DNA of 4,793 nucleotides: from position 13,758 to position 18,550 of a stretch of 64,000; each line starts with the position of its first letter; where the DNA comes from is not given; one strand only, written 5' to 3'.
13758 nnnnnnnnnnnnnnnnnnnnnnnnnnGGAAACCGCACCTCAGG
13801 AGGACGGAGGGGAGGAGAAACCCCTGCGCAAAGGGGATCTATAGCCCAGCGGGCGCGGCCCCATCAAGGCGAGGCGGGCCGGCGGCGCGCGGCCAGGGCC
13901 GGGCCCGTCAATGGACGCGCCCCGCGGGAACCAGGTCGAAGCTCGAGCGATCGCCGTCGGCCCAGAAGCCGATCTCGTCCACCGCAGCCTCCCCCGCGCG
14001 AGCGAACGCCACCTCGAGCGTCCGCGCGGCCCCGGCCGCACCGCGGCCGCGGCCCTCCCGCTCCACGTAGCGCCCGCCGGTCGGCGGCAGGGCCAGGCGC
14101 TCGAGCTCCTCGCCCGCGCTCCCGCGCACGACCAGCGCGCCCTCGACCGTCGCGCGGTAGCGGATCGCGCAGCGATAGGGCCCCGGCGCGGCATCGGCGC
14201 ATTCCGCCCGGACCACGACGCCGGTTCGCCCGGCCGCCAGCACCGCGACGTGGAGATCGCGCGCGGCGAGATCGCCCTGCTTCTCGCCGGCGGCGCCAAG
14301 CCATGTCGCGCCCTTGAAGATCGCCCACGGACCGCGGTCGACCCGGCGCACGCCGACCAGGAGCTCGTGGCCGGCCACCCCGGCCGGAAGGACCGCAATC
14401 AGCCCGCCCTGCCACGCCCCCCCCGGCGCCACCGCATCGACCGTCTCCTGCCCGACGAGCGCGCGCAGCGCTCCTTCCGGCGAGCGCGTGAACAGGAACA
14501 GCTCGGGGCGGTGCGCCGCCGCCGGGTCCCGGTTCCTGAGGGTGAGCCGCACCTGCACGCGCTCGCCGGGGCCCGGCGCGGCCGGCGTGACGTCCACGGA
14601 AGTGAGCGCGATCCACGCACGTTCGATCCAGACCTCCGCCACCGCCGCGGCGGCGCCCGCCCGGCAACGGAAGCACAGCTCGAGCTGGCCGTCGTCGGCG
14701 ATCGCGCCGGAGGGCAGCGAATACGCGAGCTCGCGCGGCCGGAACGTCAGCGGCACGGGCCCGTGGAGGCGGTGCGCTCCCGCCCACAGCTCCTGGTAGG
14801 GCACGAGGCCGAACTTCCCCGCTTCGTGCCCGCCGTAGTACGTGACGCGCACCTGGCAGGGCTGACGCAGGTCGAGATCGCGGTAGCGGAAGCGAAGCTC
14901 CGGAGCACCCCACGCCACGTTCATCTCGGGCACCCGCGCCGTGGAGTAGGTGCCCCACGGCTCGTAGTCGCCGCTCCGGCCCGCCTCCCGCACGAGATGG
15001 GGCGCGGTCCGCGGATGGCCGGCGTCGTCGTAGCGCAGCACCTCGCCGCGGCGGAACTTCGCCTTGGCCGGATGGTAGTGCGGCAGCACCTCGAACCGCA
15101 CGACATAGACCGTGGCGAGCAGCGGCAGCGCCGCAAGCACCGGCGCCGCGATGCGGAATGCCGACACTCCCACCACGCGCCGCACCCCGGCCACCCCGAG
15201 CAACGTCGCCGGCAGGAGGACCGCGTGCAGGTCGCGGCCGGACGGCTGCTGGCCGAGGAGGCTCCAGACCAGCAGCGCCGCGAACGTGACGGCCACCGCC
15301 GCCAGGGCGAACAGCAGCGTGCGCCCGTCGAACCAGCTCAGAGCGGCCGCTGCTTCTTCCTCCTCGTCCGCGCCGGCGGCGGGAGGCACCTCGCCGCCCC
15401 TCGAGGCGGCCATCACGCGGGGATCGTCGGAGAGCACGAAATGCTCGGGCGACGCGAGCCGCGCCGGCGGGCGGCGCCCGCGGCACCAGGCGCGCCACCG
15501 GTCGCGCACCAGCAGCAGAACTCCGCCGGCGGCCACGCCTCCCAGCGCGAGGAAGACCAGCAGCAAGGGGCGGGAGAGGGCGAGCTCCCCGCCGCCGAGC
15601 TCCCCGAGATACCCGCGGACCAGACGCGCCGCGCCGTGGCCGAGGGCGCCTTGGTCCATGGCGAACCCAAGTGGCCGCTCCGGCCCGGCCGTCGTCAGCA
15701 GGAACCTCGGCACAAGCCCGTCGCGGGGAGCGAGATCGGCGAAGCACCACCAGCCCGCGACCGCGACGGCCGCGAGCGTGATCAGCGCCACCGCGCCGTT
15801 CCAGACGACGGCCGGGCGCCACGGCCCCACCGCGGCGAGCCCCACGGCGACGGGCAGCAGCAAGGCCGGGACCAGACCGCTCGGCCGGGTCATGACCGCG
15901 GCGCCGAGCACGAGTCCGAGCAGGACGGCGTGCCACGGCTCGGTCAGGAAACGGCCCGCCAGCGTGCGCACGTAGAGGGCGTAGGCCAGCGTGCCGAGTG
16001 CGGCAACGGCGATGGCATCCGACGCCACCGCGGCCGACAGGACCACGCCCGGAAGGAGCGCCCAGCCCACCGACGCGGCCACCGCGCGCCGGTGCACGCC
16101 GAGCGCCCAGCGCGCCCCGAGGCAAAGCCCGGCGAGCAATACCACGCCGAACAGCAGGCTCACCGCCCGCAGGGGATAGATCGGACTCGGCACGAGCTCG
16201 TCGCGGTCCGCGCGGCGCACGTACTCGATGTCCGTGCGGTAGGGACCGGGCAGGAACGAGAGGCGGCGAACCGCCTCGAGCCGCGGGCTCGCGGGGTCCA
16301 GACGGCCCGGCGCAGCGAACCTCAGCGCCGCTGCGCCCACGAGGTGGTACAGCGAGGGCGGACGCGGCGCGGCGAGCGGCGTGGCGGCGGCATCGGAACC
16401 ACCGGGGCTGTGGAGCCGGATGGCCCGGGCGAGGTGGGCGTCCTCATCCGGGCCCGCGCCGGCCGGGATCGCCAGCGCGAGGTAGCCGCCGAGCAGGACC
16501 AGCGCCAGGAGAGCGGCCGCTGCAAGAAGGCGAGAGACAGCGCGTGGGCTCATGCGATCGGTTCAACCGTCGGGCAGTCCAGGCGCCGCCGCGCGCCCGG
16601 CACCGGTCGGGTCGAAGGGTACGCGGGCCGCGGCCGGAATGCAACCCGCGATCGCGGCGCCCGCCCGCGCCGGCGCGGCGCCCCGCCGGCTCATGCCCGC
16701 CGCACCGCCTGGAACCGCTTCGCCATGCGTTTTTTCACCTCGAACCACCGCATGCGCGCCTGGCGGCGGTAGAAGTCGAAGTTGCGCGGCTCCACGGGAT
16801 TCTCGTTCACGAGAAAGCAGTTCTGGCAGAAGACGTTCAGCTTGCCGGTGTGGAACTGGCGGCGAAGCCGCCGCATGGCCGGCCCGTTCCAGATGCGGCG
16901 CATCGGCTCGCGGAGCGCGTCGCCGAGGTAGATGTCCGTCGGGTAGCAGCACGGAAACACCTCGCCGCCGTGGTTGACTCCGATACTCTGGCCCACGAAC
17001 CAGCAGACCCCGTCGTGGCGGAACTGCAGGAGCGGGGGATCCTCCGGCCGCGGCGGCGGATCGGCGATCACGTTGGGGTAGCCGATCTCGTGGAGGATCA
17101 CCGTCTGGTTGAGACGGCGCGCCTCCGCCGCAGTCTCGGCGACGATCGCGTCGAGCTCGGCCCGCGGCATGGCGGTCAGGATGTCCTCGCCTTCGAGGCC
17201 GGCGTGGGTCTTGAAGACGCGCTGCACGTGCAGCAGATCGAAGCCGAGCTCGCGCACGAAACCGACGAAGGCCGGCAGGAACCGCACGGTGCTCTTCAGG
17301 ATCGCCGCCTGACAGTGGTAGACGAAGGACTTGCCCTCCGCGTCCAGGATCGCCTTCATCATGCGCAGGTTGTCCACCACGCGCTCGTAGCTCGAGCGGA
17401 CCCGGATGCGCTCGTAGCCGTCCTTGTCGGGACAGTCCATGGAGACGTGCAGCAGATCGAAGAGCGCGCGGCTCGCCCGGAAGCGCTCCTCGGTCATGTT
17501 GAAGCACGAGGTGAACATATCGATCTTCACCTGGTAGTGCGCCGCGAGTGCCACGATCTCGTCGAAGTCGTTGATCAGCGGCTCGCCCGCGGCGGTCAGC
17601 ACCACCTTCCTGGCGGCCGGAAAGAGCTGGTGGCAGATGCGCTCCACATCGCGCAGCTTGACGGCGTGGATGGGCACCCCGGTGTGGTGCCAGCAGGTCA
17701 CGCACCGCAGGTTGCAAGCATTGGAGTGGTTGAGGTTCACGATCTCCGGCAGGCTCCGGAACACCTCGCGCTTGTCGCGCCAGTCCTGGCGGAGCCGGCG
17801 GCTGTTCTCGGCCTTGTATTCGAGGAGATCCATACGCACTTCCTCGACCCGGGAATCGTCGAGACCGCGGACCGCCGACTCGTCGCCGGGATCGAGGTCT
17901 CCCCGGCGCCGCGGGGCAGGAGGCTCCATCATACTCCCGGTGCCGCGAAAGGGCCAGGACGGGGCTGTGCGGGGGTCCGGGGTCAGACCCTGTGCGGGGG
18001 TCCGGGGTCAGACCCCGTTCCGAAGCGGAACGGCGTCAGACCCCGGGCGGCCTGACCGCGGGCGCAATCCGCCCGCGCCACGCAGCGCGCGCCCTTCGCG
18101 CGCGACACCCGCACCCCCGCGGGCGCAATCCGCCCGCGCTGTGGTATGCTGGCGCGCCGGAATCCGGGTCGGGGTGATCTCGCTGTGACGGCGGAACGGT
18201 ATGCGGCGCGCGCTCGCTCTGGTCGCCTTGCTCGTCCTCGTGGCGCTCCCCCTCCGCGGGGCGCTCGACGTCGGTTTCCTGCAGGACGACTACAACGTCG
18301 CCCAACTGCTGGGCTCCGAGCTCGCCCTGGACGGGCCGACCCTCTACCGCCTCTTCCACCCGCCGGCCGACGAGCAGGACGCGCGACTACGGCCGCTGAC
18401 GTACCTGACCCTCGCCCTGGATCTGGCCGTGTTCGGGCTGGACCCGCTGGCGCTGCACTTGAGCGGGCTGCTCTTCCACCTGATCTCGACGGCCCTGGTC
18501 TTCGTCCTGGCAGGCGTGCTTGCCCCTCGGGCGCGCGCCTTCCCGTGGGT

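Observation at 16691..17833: Radical SAM/SPASM enzyme with no obvious substrate gene, embedded between glycosyltransferase-like genes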

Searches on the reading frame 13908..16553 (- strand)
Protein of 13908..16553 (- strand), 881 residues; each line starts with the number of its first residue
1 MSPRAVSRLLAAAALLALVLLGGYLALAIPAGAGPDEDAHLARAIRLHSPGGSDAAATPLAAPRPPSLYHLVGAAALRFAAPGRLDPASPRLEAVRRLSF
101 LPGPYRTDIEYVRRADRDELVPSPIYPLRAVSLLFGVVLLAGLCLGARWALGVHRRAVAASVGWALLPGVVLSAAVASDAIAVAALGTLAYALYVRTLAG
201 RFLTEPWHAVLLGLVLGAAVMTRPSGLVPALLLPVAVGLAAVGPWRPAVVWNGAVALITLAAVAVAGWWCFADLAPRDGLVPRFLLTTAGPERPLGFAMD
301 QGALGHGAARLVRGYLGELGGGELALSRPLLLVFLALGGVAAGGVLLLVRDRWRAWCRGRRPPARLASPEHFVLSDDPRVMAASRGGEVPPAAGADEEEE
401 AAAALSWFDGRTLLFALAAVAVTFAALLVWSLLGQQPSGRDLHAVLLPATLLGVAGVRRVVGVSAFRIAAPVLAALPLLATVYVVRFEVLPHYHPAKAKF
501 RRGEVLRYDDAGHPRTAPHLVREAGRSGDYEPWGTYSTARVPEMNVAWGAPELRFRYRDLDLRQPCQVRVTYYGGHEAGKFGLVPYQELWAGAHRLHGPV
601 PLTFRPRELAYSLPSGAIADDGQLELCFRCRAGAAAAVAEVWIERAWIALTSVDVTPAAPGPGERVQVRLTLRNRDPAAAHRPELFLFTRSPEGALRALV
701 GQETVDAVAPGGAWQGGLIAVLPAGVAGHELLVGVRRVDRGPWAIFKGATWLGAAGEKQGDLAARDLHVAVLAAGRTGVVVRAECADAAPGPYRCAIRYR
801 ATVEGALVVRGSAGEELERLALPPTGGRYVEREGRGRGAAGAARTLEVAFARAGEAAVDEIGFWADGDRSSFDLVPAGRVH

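Call 6: search_protein_families(library=pfam, proteins=[window:13908-16553:-], max_evalue=0.01)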
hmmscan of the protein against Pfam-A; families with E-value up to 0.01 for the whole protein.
window:13908-16553:- (881 aa): 1 family
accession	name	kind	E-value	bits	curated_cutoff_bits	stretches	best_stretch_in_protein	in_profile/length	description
PF09913.15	DUF2142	-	0.0065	15.7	30.1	1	20-52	2-33/395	Predicted membrane protein (DUF2142)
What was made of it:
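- On GT-C glycosyltransferase fold (neighbour 13908-16553): The DUF2142 hit is weak (E 0.0065, call 6).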

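Call 7: search_protein_families(library=ncbifam, proteins=[window:13908-16553:-], max_evalue=0.01)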
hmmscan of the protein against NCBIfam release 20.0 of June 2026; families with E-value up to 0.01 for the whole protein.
window:13908-16553:- (881 aa): 0 families

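Call 52: search_solved_structures(query=window:13908-16553:-, max_evalue=1)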
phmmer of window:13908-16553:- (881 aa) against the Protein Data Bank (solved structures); distinct sequences matched with E-value up to 1: 0.
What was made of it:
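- On GT-C glycosyltransferase fold (neighbour 13908-16553): No structure model was made, and there is no PDB sequence hit (call 52).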

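Call 77: find_homologous_proteins(query=window:13908-16553:-)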
Query window:13908-16553:- (881 aa): 4 proteins with E <= 0.001 among 8000 candidates.
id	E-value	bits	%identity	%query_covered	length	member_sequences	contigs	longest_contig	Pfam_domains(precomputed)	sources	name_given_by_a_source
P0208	0.0e+0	1919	100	100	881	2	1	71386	-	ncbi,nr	ncbi:MAG: hypothetical protein JXQ29_03800 [Planctomycetes bacterium]|nr:hypothetical protein [Planc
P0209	2.8e-263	894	51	100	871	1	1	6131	-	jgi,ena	-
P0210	4.0e-260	884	53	100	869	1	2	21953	PF02366.25,PF09913.16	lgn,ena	-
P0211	1.4e-253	862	52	100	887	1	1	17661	-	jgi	jgi:hypothetical protein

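Call 78: find_encoding_contigs(protein=P0211, flank=10000, max_places=1)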
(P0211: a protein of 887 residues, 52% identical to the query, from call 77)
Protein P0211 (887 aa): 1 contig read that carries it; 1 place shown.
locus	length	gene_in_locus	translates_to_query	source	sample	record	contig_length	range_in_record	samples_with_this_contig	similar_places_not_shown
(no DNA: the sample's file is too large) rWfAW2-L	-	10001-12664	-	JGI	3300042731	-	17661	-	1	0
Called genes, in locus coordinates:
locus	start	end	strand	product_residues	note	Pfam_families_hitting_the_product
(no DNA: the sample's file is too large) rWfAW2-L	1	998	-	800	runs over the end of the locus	-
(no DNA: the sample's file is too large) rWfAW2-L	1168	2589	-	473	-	PF07210:DUF1416 (faint), PF13620:CarboxypepD_reg (weak), PF13715:CarbopepD_reg_2 (faint), PF13620:CarboxypepD_reg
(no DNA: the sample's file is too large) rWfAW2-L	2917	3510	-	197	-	PF00857:Isochorismatase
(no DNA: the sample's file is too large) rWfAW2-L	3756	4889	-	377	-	PF00578:AhpC-TSA, PF08534:Redoxin, PF13905:Thioredoxin_8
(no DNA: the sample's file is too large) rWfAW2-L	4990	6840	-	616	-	-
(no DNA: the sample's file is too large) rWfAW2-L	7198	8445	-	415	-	PF00817:IMS, PF11798:IMS_HHH, PF11799:IMS_C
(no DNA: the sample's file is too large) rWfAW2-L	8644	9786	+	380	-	PF04055:Radical_SAM, PF13186:SPASM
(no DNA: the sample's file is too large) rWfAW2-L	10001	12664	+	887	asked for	-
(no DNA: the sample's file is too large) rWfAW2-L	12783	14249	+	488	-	PF13522:GATase_6, PF13537:GATase_7, PF00156:Pribosyltran (faint)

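Call 79: find_encoding_contigs(protein=P0210, flank=10000, max_places=1)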
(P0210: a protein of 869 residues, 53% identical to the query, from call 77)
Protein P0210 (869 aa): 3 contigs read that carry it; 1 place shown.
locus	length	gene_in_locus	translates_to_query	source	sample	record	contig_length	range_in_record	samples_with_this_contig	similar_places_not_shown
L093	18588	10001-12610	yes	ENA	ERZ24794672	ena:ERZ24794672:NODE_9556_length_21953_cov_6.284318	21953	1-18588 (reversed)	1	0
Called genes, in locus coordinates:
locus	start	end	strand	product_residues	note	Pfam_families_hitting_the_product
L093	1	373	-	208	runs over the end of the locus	PF08281:Sigma70_r4_2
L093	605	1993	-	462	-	-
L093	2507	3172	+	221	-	-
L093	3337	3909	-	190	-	PF01980:TrmO_N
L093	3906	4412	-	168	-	-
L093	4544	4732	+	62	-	-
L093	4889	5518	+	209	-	-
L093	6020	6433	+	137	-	PF13237:Fer4_10 (faint), PF12838:Fer4_7 (faint), PF13183:Fer4_8, PF13187:Fer4_9, PF13534:Fer4_17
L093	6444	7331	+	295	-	PF02754:CCG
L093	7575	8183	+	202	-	PF13183:Fer4_8 (faint), PF13534:Fer4_17 (faint), PF14691:Fer4_20 (faint), PF14697:Fer4_21 (faint), PF13237:Fer4_10 (weak), PF12838:Fer4_7 (weak), PF13187:Fer4_9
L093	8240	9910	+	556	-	PF00890:FAD_binding_2, PF07992:Pyr_redox_2 (faint)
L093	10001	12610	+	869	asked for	PF09913:DUF2142 (faint), PF02366:PMT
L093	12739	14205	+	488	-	PF13522:GATase_6, PF13537:GATase_7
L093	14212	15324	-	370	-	PF13620:CarboxypepD_reg, PF13715:CarbopepD_reg_2 (faint), PF22904:NOMO1-like_2nd (faint)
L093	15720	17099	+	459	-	PF01663:Phosphodiest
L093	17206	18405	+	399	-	PF02771:Acyl-CoA_dh_N, PF02770:Acyl-CoA_dh_M, PF00441:Acyl-CoA_dh_1, PF08028:Acyl-CoA_dh_2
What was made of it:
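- On GT-C glycosyltransferase fold (neighbour 13908-16553): Orthologue P0210 carries PF02366 PMT (call 79).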

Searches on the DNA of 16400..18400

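Call 63: search_rna_families(source=window, start=16400, end=18400, threshold=evalue, max_evalue=1)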
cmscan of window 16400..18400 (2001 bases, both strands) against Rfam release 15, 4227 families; matches with E-value up to 1: 3.
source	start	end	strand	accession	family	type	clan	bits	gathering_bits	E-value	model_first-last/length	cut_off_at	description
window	17994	18052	+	RF00829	mir-149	Gene; miRNA;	-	27.1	79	0.088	1-86/86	no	mir-149 microRNA precursor family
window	17613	17753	+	RF00312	snoZ206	Gene; snRNA; snoRNA; CD-box;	-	25.5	50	0.075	1-129/129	no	Small nucleolar RNA Z206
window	17993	18060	+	RF00981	mir-939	Gene; miRNA;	-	22.6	84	0.66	1-82/82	no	mir-939 microRNA precursor family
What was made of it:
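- Tried and rejected: Rfam scan of 16400-18400 (call 63): only sub-threshold eukaryotic miRNA and snoRNA noise.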
